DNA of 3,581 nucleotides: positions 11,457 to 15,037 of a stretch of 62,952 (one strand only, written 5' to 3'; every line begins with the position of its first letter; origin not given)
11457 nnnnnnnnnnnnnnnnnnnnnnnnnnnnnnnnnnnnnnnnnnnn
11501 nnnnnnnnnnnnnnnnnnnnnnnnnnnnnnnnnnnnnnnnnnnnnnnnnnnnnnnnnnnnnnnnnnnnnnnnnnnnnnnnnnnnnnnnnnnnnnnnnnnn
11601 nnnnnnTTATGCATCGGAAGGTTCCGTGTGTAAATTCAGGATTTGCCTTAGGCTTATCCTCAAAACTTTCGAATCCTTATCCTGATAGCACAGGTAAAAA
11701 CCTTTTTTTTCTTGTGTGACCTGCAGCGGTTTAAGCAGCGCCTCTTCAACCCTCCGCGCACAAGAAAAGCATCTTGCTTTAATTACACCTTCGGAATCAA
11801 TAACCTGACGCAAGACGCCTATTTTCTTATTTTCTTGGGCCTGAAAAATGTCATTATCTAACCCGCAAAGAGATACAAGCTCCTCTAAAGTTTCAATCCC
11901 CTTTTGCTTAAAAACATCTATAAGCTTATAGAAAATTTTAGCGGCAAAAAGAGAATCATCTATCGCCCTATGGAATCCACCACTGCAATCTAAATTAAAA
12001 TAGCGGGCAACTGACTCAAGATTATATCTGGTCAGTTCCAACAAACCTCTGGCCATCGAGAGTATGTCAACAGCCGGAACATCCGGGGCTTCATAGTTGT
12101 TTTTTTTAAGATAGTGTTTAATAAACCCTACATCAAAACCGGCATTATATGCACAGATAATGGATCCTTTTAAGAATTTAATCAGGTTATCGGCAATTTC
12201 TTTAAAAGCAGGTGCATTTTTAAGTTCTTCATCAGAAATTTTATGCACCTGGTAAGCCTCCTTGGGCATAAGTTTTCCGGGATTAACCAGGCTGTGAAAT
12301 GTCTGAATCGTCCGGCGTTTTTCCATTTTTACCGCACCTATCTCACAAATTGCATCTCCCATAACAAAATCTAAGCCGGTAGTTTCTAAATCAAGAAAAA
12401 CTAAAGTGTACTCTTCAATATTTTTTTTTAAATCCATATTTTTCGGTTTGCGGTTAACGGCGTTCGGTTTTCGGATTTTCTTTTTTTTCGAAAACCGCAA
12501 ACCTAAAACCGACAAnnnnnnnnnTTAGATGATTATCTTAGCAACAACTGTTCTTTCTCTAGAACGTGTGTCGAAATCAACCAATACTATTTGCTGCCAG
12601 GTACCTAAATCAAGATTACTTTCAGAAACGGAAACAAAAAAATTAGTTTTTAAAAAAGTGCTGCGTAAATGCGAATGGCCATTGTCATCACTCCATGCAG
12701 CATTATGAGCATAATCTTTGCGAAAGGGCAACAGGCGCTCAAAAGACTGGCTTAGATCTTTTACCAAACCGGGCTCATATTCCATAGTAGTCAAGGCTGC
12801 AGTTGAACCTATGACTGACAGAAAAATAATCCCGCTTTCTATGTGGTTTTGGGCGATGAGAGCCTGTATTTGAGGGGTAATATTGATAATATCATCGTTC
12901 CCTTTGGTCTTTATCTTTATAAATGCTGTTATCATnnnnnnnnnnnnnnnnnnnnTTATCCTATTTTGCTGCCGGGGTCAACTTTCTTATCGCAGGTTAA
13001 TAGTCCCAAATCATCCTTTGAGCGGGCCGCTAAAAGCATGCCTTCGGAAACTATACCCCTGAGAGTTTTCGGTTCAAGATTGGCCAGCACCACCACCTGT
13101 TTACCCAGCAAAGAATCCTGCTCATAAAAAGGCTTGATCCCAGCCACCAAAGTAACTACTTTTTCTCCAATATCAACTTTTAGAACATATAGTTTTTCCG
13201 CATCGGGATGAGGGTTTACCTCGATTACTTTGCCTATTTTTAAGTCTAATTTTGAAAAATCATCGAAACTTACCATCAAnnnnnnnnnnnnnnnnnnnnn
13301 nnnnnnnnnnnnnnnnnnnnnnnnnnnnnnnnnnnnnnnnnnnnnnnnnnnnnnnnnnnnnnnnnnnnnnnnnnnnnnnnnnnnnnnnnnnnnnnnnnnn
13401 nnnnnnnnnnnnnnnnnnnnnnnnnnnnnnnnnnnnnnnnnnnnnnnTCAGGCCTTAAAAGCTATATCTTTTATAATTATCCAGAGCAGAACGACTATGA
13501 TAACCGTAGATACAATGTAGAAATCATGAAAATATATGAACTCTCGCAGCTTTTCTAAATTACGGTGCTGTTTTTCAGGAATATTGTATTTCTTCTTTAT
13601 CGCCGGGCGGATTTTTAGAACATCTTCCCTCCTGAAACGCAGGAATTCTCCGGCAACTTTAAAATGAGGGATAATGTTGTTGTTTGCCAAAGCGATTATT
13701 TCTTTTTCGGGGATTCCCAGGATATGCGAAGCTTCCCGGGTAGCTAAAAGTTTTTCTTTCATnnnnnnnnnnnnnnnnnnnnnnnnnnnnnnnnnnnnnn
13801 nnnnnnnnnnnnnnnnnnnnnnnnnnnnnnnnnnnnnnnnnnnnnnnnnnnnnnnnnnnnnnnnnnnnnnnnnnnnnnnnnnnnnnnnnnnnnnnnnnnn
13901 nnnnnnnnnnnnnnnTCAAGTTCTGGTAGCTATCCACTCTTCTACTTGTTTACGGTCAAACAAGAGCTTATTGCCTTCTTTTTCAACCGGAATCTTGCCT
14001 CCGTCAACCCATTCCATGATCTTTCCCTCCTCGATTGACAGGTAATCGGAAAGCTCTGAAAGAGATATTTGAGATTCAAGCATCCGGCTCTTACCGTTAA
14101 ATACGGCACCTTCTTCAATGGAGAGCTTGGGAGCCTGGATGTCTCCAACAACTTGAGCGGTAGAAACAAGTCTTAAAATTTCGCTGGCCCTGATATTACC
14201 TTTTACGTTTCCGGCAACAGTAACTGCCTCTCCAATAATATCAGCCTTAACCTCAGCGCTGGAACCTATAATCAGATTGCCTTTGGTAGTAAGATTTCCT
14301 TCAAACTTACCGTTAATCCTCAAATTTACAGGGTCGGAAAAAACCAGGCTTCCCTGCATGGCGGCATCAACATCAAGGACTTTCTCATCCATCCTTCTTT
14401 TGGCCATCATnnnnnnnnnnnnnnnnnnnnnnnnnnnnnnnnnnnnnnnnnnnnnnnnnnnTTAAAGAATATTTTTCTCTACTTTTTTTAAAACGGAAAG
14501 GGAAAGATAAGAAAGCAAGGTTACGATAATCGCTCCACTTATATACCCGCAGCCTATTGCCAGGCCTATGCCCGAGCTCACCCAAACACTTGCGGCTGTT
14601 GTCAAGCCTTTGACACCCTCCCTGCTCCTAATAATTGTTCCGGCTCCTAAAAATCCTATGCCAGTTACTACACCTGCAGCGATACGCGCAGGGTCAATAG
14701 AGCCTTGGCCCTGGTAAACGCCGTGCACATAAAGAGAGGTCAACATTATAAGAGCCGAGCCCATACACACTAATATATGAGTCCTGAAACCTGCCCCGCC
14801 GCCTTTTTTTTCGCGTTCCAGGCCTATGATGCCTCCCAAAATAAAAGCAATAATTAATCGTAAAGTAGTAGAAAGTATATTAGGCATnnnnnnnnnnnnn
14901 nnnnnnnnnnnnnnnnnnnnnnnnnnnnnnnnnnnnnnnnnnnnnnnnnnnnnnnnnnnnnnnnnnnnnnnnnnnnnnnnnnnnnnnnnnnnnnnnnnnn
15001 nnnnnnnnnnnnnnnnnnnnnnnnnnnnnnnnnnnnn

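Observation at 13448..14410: Bactofilin-HTH fusion beside an HTH-membrane protein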

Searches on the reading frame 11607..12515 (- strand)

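Call 3: search_protein_families(library=pfam, proteins=[window:11607-12515:-], max_evalue=0.1)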
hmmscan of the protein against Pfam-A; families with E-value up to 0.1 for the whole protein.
window:11607-12515:- (302 aa): 3 families
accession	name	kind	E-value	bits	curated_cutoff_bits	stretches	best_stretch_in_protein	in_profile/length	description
PF00929.31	RNase_T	-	3.9e-36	125.5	24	1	39-195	1-164/164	Exonuclease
PF13482.12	RNase_H_2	-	3.3e-08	34.1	22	1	39-176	1-116/165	RNase_H superfamily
PF16473.11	Rv2179c-like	-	1.5e-05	25.2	27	1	39-195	3-173/177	3'-5' exoribonuclease Rv2179c-like domain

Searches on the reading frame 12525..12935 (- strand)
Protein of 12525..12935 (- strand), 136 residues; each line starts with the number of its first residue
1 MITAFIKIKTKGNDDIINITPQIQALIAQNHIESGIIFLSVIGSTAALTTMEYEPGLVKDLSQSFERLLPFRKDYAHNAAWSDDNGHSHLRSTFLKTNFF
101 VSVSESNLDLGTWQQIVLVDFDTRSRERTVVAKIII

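Call 3: search_protein_families(library=pfam, proteins=[window:12525-12935:-], max_evalue=0.1)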
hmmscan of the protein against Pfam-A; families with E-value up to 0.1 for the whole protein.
window:12525-12935:- (136 aa): 1 family
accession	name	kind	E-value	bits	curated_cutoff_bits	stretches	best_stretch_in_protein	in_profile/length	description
PF01894.22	UPF0047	-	1.6e-31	109.3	27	1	18-134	1-117/117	Uncharacterised protein family UPF0047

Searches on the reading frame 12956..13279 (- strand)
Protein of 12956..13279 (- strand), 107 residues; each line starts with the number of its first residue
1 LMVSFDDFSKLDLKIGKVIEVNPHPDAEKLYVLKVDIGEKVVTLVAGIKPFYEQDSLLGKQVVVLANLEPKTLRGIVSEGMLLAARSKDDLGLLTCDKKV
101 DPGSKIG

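Call 3: search_protein_families(library=pfam, proteins=[window:12956-13279:-], max_evalue=0.1)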
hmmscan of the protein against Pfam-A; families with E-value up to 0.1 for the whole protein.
window:12956-13279:- (107 aa): 1 family
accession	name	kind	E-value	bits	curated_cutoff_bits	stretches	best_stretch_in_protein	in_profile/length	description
PF01588.26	tRNA_bind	-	2.1e-30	105.1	27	1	13-105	1-96/96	Putative tRNA binding domain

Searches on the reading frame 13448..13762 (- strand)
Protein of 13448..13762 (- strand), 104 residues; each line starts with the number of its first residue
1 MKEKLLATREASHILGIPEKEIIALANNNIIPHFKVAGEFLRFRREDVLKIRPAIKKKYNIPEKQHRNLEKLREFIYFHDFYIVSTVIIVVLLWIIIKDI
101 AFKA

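Call 3: search_protein_families(library=pfam, proteins=[window:13448-13762:-], max_evalue=0.1)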
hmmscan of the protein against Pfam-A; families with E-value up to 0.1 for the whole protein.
window:13448-13762:- (104 aa): 1 family
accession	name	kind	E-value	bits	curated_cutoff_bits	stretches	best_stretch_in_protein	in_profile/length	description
PF12728.13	HTH_17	-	5.1e-07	30.3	27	1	6-50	2-45/51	Helix-turn-helix domain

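Call 4: search_protein_families(library=ncbifam, proteins=[window:13448-13762:-], max_evalue=0.1)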
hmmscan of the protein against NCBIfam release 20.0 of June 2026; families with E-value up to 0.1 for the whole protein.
window:13448-13762:- (104 aa): 3 families
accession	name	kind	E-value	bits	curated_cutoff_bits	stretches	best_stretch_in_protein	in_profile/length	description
NF047737.1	antiphage_MADS1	equivalog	1.3e-05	25.3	80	1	4-48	2-45/49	methylation-associated defense system helix-turn-helix domain-containing protein MAD1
TIGR01764.1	excise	domain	0.00014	22.2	28.8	1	6-49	2-44/49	excisionase family DNA-binding protein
NF010550.0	PRK13943.1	equivalog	0.062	12.4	359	1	55-99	211-255/322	protein-L-isoaspartate O-methyltransferase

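Call 6: find_homologous_proteins(query=window:13448-13762:-)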
Query window:13448-13762:- (104 aa): 118 proteins with E <= 0.001 among 132 candidates.
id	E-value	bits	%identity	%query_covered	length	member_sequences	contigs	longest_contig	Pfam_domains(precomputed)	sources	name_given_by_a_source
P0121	8.7e-60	217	100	100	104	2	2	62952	PF12728.14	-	-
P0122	2.6e-46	173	75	98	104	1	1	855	PF12728.14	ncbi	-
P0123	1.2e-45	171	76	96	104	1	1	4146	PF12728.14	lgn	-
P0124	1.3e-45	171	72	100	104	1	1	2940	PF12728.14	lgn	-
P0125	1.6e-45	171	73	100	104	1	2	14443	PF12728.14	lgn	-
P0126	2.7e-45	170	77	100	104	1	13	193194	PF12728.14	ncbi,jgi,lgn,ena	-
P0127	4.7e-45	169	74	98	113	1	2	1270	PF12728.14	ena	-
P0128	6.3e-45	169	71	100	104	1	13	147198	PF12728.14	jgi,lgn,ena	jgi:predicted DNA-binding transcriptional regulator AlpA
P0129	9.7e-45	168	71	100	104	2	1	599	PF12728.14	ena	-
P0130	1.1e-44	168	71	100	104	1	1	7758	PF12728.14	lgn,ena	-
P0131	1.6e-44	168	70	97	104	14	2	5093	PF12728.14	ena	-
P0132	2.2e-44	167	73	96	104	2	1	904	PF12728.14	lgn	-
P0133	2.4e-44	167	73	100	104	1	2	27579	PF12728.14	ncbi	-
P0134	2.5e-44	167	72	100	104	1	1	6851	PF12728.14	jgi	jgi:excisionase family DNA binding protein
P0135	2.6e-44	167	71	100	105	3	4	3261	PF12728.14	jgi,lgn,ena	-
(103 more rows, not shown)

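Call 32: search_solved_structures(query=window:13448-13762:-, max_evalue=1, show_alignments=3)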
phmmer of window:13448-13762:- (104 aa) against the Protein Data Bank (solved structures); distinct sequences matched with E-value up to 1: 0.

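Call 49: predict_structure(alignment_id=A4)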
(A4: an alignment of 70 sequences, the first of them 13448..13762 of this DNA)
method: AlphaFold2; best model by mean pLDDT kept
length: 104 residues; sequences in the alignment: 70
mean_pLDDT: 81.2   pTM: 0.50
mean pLDDT of the five models: 81.2, 80.8, 80.3, 78.5, 78.0
residues with pLDDT >= 90: 34; 70-90: 46; 50-70: 24; < 50: 0
segments of 3 or more residues with pLDDT < 50: none
pLDDT, mean of each block of 10 residues (from residue 1): 81 89 89 85 90 79 56 66 89 93 70
secondary structure, 60 per line:
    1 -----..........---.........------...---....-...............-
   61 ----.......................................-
elements in order: H8-15 H19-27 E34-36 E40-43 H45-59 H65-103

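Call 79: fold_search(model_id=the predicted structure, library=pdb)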
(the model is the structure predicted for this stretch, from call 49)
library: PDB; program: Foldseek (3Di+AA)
matches with E <= 10: 720; with E <= 0.001: 0
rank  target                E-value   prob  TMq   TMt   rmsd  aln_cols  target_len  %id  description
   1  6ama_B                4.5e-03  1.00  0.44  0.80   1.3        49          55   20  Structure of S. coelicolor/S. venezuelae BldC-smeA-ssfA complex to 3.09 Angstrom (released 2018-03-28)
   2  6ama_P                5.8e-03  1.00  0.45  0.80   1.5        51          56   20  Structure of S. coelicolor/S. venezuelae BldC-smeA-ssfA complex to 3.09 Angstrom (released 2018-03-28)
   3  5i44_A                1.1e-02  1.00  0.47  0.69   1.9        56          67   18  Structure of RacA-DNA complex; P21 form (released 2016-05-04)
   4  6ama_H                1.6e-02  1.00  0.45  0.81   1.1        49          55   20  Structure of S. coelicolor/S. venezuelae BldC-smeA-ssfA complex to 3.09 Angstrom (released 2018-03-28)
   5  6ama_Y                2.3e-02  1.00  0.43  0.75   1.2        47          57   21  Structure of S. coelicolor/S. venezuelae BldC-smeA-ssfA complex to 3.09 Angstrom (released 2018-03-28)
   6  5i44_G                3.0e-02  1.00  0.48  0.69   5.2        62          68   18  Structure of RacA-DNA complex; P21 form (released 2016-05-04)
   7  5i44_B                3.0e-02  1.00  0.46  0.67   5.2        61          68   18  Structure of RacA-DNA complex; P21 form (released 2016-05-04)
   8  6ama_A                4.0e-02  1.00  0.44  0.82   1.3        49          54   20  Structure of S. coelicolor/S. venezuelae BldC-smeA-ssfA complex to 3.09 Angstrom (released 2018-03-28)
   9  6amk_A                4.0e-02  1.00  0.44  0.84   1.1        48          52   19  Structure of Streptomyces venezuelae BldC-whiI opt complex (released 2018-03-28)
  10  2zhh                  4.8e-02  0.96  0.39  0.34  10.7        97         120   16  Crystal structure of SoxR (released 2008-03-25)
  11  5i41                  5.1e-02  1.00  0.46  0.66   5.2        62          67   18  Structure of the apo RacA DNA binding domain (released 2016-05-04)
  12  5d90_C                5.5e-02  0.99  0.44  0.36  10.8        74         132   14  Crystal structure of HiNmlR, a MerR family regulator lacking the sensor domain, bound to promoter DNA (released 2016-06-29)
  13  5d8c_B                5.5e-02  0.95  0.42  0.35   7.4       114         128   13  Crystal structure of HiNmlR, a MerR family regulator lacking the sensor domain, bound to promoter DNA (released 2016-06-29)
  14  3d71_A                5.9e-02  0.96  0.41  0.17   9.5        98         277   10  Crystal structure of E253Q BMRR bound to 22 base pair promoter site (released 2008-08-26)
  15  7u5e_I                6.3e-02  1.00  0.40  0.12   3.4        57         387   19  I-F3b Cascade-TniQ partial R-loop complex (released 2023-06-14)
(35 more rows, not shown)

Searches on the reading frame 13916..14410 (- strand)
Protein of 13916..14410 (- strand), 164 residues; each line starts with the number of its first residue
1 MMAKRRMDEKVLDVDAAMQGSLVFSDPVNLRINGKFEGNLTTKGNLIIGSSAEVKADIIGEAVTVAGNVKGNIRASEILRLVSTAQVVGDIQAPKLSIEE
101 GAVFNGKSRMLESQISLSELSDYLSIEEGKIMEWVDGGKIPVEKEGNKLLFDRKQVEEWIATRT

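Call 3: search_protein_families(library=pfam, proteins=[window:13916-14410:-], max_evalue=0.1)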
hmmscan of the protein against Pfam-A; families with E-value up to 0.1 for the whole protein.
window:13916-14410:- (164 aa): 2 families
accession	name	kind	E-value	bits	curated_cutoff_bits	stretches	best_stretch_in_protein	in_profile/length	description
PF04519.19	Bactofilin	-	7e-26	90.8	27.9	1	11-108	2-97/98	Polymer-forming cytoskeletal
PF12728.13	HTH_17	-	1.1e-08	35.7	27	1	116-163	3-50/51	Helix-turn-helix domain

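Call 4: search_protein_families(library=ncbifam, proteins=[window:13916-14410:-], max_evalue=0.1)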
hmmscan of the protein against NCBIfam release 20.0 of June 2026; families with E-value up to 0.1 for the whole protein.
window:13916-14410:- (164 aa): 2 families
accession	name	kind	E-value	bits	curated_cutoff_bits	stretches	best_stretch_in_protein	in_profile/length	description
TIGR01764.1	excise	domain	5.7e-08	33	28.8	1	115-161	2-48/49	excisionase family DNA-binding protein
NF047737.1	antiphage_MADS1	equivalog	5.7e-08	32.9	80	1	115-160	4-49/49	methylation-associated defense system helix-turn-helix domain-containing protein MAD1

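Call 5: find_homologous_proteins(query=window:13916-14410:-)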
Query window:13916-14410:- (164 aa): 1173 proteins with E <= 0.001 among 1242 candidates; the best 120 are listed.
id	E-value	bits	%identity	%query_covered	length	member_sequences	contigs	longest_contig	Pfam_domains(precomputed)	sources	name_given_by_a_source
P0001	8.6e-97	339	100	100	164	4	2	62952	PF12728.14,PF04519.20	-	-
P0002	3.9e-74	266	73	99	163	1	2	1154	PF12728.14,PF04519.20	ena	-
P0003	1.8e-73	264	74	98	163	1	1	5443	PF12728.14,PF04519.20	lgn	-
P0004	3.1e-73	263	73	98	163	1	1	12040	PF12728.14,PF04519.20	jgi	jgi:excisionase family DNA binding protein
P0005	3.7e-73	263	72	99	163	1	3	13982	PF12728.14,PF04519.20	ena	-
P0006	1.1e-72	261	76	99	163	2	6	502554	PF12728.14,PF04519.20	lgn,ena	-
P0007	1.2e-72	261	72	99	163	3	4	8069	PF12728.14,PF04519.20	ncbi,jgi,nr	ncbi:MAG: polymer-forming cytoskeletal protein [Candidatus Omnitrophica bacterium]|nr:polymer-formin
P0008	2.3e-72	260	71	99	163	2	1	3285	PF12728.14,PF04519.20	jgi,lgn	-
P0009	2.4e-72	260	72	99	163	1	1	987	PF12728.14,PF04519.20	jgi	-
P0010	3.7e-72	259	69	99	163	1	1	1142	PF12728.14,PF04519.20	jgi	-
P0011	4.0e-72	259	71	99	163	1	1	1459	PF12728.14,PF04519.20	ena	-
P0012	4.5e-72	259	70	99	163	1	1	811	PF12728.14,PF04519.20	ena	-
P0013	6.0e-72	259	70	99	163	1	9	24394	PF12728.14,PF04519.20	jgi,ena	-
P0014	7.2e-72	259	72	99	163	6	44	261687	PF12728.14,PF04519.20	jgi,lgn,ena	-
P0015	7.2e-72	258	75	99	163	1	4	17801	PF12728.14,PF04519.20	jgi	-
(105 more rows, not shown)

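Call 31: search_solved_structures(query=window:13916-14410:-, max_evalue=1, show_alignments=3)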
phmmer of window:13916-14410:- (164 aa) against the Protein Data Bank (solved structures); distinct sequences matched with E-value up to 1: 8.
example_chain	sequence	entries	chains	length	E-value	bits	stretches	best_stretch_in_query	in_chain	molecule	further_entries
2n3d_A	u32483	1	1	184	4.2e-09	40.1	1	11-111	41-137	Bactofilin A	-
6ria_A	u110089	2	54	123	3.2e-07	34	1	29-109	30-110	bactofilin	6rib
6ywe_d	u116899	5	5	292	0.082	16.5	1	60-116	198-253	mL67 | Uncharacterized protein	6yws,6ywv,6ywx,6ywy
9v1k_sD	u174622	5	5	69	0.097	16.3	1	49-84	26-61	40S ribosomal protein S28, putative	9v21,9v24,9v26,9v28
8d02_A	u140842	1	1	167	0.19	15.3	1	33-97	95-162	BxpB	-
9h3d_D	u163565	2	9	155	0.31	14.6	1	33-97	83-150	Exosporium protein ExsF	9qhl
7r1m_A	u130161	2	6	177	0.47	14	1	34-98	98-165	Exosporium protein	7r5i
4xvh_A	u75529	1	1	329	0.63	13.6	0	35-103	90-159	Carbohydrate esterase family 2 (CE2)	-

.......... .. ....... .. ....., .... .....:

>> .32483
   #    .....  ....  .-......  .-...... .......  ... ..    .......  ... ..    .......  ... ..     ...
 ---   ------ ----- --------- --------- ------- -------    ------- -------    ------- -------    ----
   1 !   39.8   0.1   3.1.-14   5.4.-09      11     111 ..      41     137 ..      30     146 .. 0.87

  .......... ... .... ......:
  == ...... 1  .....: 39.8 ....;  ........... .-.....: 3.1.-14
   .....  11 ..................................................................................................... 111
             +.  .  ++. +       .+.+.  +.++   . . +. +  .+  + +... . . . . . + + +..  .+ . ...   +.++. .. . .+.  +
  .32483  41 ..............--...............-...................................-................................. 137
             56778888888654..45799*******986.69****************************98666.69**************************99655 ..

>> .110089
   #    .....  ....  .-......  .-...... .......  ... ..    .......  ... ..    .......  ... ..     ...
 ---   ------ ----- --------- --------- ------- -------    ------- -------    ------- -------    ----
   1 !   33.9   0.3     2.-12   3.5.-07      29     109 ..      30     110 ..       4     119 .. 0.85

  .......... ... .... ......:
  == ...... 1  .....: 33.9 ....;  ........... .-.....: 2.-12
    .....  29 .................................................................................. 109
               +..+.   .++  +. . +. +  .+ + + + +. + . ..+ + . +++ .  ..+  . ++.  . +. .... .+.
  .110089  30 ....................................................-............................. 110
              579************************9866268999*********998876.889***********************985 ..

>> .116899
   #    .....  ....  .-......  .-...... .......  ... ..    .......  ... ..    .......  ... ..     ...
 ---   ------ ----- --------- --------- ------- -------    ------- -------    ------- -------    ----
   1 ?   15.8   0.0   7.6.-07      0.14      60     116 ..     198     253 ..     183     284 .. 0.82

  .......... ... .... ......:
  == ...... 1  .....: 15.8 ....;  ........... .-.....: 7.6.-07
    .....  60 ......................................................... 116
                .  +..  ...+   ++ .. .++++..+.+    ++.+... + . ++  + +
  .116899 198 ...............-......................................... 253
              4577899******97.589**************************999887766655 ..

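Call 48: predict_structure(alignment_id=A3)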
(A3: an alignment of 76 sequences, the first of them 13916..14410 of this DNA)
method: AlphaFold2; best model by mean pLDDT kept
length: 164 residues; sequences in the alignment: 76
mean_pLDDT: 86.9   pTM: 0.65
mean pLDDT of the five models: 86.9, 85.4, 84.4, 82.5, 82.3
residues with pLDDT >= 90: 82; 70-90: 68; 50-70: 6; < 50: 8
segments of 3 or more residues with pLDDT < 50: 1-8
pLDDT, mean of each block of 10 residues (from residue 1): 44 86 87 94 93 96 97 96 98 94 92 80 89 88 81 84 70
secondary structure, 60 per line:
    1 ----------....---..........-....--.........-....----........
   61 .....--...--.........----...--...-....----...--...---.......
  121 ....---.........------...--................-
elements in order: E11-14 E18-27 E29-32 E35-43 E45-48 E53-65 E68-70 E73-81 E86-88 E91-93 E95-98 E103-105 E108-110 E114-116 H117-124 H128-136 E143-145 E148-152 H153-163

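Call 51: fold_search(model_id=the predicted structure, library=pdb)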
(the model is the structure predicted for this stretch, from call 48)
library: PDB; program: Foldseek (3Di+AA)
matches with E <= 10: 480; with E <= 0.001: 0
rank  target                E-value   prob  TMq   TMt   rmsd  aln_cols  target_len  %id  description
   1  2n3d_MODEL_1_A        1.8e-02  1.00  0.53  0.82   2.1       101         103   32  Atomic structure of the cytoskeletal bactofilin BacA revealed by solid-state NMR (released 2015-12-16)
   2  6rib_A                5.0e-02  1.00  0.48  0.77   5.9       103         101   28  Cryo-EM reconstruction of Thermus thermophilus bactofilin double helical filaments (released 2019-07-17)
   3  7lwr_A                6.2e-02  1.00  0.27  0.76   2.4        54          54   20  Structural and Biochemical Insight into Assembly of Molecular Motors Involved in Viral DNA Packaging (released 2022-03-09)
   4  6ria_1                7.3e-02  1.00  0.41  0.72   5.6        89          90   26  Bactofilin from Thermus thermophilus, F105R mutant crystal structure (released 2019-07-17)
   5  6hn7_B                1.0e-01  1.00  0.29  0.63   1.2        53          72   28  Hijacking the Hijackers: Escherichia coli Pathogenicity Islands Redirect Helper Phage Packaging for Their Own Benefit. (released 2019-07-31)
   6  8dgl_B                1.1e-01  1.00  0.29  0.66   2.2        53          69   13  Crystal Structure of the RdfS Excisionase (released 2022-10-05)
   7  4j2n_A                1.8e-01  1.00  0.27  0.74   1.6        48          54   21  Crystal Structure of mycobacteriophage Pukovnik Xis (released 2013-10-23)
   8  4j2n_C                2.2e-01  1.00  0.27  0.73   1.4        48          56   21  Crystal Structure of mycobacteriophage Pukovnik Xis (released 2013-10-23)
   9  1j9i_MODEL_1_A        2.3e-01  1.00  0.27  0.61   2.0        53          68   28  STRUCTURE OF THE DNA BINDING DOMAIN OF THE GPNU1 SUBUNIT OF LAMBDA TERMINASE (released 2002-08-14)
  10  8dgl_A                4.1e-01  1.00  0.29  0.68   1.7        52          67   13  Crystal Structure of the RdfS Excisionase (released 2022-10-05)
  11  4k2e_A                4.1e-01  0.82  0.20  0.31   5.5        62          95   16  HlyU from Vibrio cholerae N16961 (released 2014-04-30)
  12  3ucs_A                4.6e-01  1.00  0.27  0.43   2.3        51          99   22  Crystal structure of the complex between CBPA J-domain and CBPM (released 2013-07-03)
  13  3f72_B                4.9e-01  0.80  0.20  0.28   5.2        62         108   13  Crystal Structure of the Staphylococcus aureus pI258 CadC Metal Binding Site 2 Mutant (released 2009-04-07)
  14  8qkf_B                5.1e-01  0.77  0.21  0.33   4.8        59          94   19  SmtB protein of Mycobacterium smegmatis (released 2024-09-25)
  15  8qkf_A                5.1e-01  0.77  0.21  0.31   4.8        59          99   19  SmtB protein of Mycobacterium smegmatis (released 2024-09-25)
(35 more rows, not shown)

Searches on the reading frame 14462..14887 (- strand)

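Call 3: search_protein_families(library=pfam, proteins=[window:14462-14887:-], max_evalue=0.1)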
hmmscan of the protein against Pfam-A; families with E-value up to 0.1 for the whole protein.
window:14462-14887:- (141 aa): 1 family
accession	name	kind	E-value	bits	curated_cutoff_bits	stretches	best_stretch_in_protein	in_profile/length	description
PF02308.21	MgtC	-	7.7e-41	139.7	31.4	1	11-138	1-120/121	MgtC family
